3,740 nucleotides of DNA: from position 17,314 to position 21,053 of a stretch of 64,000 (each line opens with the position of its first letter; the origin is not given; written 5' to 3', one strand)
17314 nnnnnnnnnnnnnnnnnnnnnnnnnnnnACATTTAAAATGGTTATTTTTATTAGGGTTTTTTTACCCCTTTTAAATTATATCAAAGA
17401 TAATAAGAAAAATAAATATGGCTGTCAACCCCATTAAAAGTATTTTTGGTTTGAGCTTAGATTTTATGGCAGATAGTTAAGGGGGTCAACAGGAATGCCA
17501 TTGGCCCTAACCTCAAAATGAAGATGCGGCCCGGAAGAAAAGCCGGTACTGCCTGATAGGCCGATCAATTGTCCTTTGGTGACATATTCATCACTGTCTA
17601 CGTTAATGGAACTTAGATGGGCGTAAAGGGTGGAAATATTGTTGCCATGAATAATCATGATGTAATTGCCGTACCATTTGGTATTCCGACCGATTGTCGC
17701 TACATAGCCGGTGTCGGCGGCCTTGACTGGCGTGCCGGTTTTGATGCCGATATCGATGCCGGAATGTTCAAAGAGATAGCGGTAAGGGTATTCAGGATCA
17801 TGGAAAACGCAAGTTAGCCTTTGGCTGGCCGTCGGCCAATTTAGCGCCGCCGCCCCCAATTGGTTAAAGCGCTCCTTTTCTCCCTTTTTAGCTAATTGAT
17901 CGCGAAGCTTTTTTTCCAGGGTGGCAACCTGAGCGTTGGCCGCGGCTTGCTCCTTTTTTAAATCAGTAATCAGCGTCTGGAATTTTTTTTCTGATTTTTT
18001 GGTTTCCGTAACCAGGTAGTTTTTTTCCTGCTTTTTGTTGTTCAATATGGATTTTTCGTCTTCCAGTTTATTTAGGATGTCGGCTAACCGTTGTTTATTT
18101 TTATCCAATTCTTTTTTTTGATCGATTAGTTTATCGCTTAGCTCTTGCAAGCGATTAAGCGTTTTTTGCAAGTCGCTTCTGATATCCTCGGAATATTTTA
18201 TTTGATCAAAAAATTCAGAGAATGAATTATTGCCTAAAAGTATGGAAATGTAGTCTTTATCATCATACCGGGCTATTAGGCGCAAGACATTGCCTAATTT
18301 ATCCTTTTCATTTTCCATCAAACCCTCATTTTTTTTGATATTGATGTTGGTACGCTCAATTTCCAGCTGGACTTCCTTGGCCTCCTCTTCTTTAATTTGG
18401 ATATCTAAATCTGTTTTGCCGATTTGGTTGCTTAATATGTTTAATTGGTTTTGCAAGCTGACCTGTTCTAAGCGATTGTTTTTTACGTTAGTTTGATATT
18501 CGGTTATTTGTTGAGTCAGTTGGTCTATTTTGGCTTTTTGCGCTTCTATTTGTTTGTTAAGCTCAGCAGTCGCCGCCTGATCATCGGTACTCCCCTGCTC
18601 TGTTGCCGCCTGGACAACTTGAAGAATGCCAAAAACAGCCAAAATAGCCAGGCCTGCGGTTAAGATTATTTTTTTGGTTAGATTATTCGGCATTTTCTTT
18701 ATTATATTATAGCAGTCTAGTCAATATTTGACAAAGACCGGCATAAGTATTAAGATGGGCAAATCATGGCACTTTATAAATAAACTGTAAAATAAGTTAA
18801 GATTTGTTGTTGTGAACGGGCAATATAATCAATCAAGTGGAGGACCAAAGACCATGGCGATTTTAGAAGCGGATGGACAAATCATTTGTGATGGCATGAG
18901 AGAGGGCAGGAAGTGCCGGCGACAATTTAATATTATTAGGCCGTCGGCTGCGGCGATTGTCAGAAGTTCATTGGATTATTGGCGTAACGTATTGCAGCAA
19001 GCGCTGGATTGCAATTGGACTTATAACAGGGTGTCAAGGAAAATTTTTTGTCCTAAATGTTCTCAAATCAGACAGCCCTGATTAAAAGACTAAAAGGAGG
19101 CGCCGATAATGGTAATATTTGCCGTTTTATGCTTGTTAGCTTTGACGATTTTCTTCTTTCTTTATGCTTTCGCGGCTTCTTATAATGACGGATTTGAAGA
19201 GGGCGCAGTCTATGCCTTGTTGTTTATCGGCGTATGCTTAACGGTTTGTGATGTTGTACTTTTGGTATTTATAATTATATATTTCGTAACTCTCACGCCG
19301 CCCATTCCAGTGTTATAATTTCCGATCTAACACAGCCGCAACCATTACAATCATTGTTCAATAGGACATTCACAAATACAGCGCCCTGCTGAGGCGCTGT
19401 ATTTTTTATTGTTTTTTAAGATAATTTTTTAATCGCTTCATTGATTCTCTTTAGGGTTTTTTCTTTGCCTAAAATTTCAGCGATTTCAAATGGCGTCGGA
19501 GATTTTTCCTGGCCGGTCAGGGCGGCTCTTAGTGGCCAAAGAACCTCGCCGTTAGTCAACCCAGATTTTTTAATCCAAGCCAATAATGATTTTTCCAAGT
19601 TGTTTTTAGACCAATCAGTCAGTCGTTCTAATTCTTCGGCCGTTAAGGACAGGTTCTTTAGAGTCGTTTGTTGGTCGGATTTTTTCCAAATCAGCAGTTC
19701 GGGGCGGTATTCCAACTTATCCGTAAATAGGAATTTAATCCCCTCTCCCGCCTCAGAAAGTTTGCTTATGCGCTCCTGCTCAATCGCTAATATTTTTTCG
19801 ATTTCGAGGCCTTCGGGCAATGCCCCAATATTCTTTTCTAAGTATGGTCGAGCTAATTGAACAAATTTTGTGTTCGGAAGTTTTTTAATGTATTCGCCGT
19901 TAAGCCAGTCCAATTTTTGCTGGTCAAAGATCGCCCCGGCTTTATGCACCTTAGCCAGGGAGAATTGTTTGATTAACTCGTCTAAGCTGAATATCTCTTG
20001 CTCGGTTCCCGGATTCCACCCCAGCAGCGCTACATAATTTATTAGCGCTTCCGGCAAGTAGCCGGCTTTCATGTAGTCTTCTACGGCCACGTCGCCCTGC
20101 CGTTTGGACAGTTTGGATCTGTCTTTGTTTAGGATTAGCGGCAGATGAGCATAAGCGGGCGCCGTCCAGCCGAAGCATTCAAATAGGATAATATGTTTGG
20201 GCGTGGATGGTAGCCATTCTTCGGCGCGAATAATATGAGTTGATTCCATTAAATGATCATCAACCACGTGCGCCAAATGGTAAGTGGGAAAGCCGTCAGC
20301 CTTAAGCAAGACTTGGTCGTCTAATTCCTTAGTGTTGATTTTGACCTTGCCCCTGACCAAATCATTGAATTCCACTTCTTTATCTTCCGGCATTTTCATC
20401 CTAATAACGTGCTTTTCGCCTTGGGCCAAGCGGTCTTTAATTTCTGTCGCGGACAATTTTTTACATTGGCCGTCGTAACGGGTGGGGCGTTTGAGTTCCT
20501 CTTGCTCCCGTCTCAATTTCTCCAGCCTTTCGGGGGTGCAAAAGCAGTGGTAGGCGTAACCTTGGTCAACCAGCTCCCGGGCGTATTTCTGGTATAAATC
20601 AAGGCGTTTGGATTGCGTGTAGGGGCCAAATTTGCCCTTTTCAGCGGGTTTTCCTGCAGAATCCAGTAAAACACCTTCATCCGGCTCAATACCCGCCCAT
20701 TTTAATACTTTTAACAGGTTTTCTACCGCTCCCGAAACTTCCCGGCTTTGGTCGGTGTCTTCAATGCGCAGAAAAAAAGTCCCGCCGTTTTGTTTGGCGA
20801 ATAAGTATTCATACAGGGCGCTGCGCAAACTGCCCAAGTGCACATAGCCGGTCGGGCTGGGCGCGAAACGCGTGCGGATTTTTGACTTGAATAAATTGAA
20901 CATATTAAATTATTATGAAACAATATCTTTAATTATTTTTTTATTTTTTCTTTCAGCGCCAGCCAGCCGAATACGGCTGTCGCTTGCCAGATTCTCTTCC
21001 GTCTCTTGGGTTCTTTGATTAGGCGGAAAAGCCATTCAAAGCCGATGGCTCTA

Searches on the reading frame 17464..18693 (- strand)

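Call 90: search_protein_families(library=pfam, proteins=[window:17464-18693:-], max_evalue=0.001)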
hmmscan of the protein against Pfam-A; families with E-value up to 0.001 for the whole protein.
window:17464-18693:- (409 aa): 1 family
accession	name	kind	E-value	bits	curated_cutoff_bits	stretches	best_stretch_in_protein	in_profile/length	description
PF01551.29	Peptidase_M23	-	8.2e-33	112.9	28.7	1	309-404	2-96/96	Peptidase family M23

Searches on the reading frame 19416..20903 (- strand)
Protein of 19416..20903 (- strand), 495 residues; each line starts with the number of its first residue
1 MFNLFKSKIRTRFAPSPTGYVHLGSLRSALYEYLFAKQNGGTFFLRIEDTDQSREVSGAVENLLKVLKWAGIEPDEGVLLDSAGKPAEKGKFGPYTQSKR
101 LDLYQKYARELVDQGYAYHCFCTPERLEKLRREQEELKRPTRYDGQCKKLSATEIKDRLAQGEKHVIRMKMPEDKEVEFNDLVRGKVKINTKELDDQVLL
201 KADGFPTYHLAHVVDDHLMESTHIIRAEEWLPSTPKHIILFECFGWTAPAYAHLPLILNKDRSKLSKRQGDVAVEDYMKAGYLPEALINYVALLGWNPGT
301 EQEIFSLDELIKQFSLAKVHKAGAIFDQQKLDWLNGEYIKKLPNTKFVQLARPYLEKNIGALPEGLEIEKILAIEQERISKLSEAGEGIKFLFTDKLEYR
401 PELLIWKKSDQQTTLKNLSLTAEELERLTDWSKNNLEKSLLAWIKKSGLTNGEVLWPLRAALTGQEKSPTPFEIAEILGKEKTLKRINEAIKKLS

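Call 90: search_protein_families(library=pfam, proteins=[window:19416-20903:-], max_evalue=0.001)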
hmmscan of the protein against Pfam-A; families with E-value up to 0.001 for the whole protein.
window:19416-20903:- (495 aa): 2 families
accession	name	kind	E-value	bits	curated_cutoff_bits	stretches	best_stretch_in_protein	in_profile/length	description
PF00749.27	tRNA-synt_1c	-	5.6e-112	374.2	23.4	1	8-333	1-314/314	tRNA synthetases class I (E and Q), catalytic domain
PF19269.4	Anticodon_2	-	2.7e-34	119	23.6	1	346-491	1-141/141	Anticodon binding domain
